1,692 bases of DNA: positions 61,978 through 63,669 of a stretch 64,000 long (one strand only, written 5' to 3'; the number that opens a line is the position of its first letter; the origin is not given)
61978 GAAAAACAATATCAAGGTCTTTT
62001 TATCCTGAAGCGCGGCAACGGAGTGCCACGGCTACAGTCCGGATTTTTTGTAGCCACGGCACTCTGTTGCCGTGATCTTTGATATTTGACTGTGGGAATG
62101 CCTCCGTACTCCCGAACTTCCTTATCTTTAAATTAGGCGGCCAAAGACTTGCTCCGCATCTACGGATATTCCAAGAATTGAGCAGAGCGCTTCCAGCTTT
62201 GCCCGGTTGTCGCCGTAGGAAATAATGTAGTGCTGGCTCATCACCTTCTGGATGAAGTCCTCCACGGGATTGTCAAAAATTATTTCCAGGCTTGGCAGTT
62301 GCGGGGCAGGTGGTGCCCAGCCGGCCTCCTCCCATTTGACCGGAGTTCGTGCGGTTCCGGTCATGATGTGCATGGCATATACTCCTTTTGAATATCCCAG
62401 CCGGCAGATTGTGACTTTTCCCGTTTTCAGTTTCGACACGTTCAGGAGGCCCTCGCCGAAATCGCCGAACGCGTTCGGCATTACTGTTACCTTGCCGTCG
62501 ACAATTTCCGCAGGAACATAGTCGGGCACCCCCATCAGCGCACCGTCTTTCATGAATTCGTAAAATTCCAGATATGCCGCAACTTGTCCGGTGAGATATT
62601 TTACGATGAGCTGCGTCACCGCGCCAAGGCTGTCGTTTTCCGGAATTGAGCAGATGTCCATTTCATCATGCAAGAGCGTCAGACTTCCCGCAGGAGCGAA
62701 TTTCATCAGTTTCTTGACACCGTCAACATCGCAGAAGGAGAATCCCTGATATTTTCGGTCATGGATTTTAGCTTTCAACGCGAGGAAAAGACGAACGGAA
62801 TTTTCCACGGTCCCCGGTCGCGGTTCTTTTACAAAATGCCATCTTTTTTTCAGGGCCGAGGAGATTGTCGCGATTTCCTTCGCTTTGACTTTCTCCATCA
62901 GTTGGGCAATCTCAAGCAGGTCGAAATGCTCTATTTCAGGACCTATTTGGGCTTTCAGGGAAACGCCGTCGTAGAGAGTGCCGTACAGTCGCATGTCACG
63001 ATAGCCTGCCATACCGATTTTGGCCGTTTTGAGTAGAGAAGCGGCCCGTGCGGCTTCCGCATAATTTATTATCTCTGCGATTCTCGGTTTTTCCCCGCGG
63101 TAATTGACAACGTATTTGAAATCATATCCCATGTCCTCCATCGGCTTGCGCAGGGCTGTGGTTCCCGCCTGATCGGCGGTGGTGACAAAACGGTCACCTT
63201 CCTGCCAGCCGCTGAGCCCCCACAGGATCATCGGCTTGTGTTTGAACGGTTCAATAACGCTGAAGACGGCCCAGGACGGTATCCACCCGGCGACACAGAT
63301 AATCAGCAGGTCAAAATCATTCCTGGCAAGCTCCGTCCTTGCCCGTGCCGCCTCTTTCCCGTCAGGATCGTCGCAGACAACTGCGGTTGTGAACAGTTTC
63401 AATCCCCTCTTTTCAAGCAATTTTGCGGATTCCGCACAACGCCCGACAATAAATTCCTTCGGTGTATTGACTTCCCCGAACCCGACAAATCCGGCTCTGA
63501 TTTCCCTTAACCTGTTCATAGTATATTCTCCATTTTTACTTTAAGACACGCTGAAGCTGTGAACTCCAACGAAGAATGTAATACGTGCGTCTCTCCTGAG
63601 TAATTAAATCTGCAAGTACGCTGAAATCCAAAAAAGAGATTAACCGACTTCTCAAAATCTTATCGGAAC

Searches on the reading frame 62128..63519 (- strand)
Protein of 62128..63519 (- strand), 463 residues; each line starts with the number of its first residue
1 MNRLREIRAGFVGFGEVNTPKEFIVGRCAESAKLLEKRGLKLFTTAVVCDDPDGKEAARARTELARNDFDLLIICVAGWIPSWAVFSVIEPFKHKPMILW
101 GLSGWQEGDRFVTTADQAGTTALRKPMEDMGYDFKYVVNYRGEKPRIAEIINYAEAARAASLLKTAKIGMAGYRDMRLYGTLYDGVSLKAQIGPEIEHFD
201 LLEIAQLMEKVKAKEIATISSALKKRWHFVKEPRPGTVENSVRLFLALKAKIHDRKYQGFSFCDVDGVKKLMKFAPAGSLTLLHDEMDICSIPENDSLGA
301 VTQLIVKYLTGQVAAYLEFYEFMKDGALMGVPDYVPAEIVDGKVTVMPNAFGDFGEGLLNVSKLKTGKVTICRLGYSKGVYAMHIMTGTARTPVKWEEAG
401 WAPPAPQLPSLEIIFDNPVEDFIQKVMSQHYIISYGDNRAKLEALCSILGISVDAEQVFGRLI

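Call 11: search_protein_families(library=pfam, proteins=[window:62128-63519:-])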
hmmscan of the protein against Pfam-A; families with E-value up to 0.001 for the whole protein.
window:62128-63519:- (463 aa): 2 families
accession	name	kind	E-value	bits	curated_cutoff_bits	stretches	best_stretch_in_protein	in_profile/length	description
PF02952.23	Fucose_iso_C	-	5.7e-07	29.7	29.3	1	362-454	45-140/143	L-fucose isomerase, C-terminal domain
PF24856.1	AraA_central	-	0.00061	20.7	24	0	184-274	18-115/148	L-arabinose isomerase central domain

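Call 85: find_encoding_contigs(protein=window:62128-63519:-, flank=10000, max_places=2)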
Protein window:62128-63519:- (463 aa): 1 contig read that carries it; 1 place shown.
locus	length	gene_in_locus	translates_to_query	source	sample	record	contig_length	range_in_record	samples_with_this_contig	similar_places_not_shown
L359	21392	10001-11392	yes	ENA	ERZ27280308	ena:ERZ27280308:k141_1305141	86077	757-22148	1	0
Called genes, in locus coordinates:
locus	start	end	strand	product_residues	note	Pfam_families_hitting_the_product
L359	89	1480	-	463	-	PF03629:SASA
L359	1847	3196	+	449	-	PF00202:Aminotran_3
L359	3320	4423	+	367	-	PF01408:GFO_IDH_MocA, PF22725:GFO_IDH_MocA_C3 (weak)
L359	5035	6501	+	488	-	-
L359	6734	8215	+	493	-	PF00370:FGGY_N, PF02782:FGGY_C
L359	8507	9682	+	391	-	PF01546:Peptidase_M20, PF07687:M20_dimer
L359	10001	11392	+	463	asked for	PF02952:Fucose_iso_C (weak)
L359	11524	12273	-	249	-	PF08220:HTH_DeoR, PF00455:DeoRC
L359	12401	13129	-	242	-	PF03009:GDPD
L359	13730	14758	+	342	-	PF08240:ADH_N, PF16912:Glu_dehyd_C, PF00107:ADH_zinc_N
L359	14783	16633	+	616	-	PF02310:B12-binding (weak), PF04055:Radical_SAM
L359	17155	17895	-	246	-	PF27149:YdjY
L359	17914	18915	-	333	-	PF01210:NAD_Gly3P_dh_N, PF07479:NAD_Gly3P_dh_C, PF20618:GPD_NAD_C_bact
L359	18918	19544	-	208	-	PF02660:G3P_acyltransf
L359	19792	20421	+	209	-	PF23564:EF-hand_FSTL1 (faint), PF00404:Dockerin_1 (faint), PF26745:SPM (faint), PF00036:EF-hand_1 (weak), PF10591:SPARC_Ca_bdg (faint), PF13202:EF-hand_5, PF13405:EF-hand_6 (faint), PF13499:EF-hand_7 (faint), +1 more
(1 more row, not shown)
